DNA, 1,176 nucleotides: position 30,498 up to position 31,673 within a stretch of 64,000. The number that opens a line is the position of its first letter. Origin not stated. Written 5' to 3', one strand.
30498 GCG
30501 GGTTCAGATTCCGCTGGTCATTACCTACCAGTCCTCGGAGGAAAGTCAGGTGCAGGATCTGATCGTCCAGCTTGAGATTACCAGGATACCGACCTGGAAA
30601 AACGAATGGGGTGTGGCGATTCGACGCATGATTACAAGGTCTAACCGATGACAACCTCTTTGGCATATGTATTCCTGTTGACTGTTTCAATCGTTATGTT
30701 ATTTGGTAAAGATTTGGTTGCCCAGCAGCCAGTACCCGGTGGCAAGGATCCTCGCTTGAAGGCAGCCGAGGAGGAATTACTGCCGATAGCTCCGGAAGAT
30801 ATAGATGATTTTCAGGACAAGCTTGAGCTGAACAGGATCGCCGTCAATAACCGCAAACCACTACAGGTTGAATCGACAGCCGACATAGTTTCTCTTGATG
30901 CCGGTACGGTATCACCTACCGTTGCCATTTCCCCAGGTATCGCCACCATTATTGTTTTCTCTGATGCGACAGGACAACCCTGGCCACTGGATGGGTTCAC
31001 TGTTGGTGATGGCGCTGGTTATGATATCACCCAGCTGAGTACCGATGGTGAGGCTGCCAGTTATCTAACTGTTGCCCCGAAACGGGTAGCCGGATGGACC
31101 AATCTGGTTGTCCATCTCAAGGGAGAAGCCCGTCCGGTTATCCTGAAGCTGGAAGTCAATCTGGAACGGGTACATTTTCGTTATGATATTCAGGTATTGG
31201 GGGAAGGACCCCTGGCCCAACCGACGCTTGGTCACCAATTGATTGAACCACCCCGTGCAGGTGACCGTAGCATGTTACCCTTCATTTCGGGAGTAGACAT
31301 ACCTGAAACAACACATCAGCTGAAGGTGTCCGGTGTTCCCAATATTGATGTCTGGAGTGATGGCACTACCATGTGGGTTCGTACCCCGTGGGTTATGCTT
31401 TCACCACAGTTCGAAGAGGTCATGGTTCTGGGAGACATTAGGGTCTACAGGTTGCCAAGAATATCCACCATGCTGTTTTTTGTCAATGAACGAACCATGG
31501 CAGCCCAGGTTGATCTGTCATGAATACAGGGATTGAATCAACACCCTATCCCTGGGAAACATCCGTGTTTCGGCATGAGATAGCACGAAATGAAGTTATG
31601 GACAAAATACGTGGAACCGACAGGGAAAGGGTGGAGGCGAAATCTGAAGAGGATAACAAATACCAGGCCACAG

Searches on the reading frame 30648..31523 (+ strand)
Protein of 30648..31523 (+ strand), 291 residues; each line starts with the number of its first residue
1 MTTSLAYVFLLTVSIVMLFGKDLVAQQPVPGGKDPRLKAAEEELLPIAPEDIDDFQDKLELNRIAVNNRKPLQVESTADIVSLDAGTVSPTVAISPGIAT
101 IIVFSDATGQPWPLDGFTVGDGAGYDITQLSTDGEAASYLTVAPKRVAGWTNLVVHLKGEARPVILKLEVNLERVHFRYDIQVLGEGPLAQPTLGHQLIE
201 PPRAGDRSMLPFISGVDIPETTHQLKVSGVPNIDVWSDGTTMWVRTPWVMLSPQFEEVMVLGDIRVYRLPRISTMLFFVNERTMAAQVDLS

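Call 15: search_protein_families(library=pfam, proteins=[window:30648-31523:+], max_evalue=0.001)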
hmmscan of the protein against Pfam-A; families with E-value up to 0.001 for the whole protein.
window:30648-31523:+ (291 aa): 1 family
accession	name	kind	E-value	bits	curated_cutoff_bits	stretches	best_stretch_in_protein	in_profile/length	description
PF12293.13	T4BSS_DotH_IcmK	-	2e-37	129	25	1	46-277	1-229/238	Putative outer membrane core complex of type IVb secretion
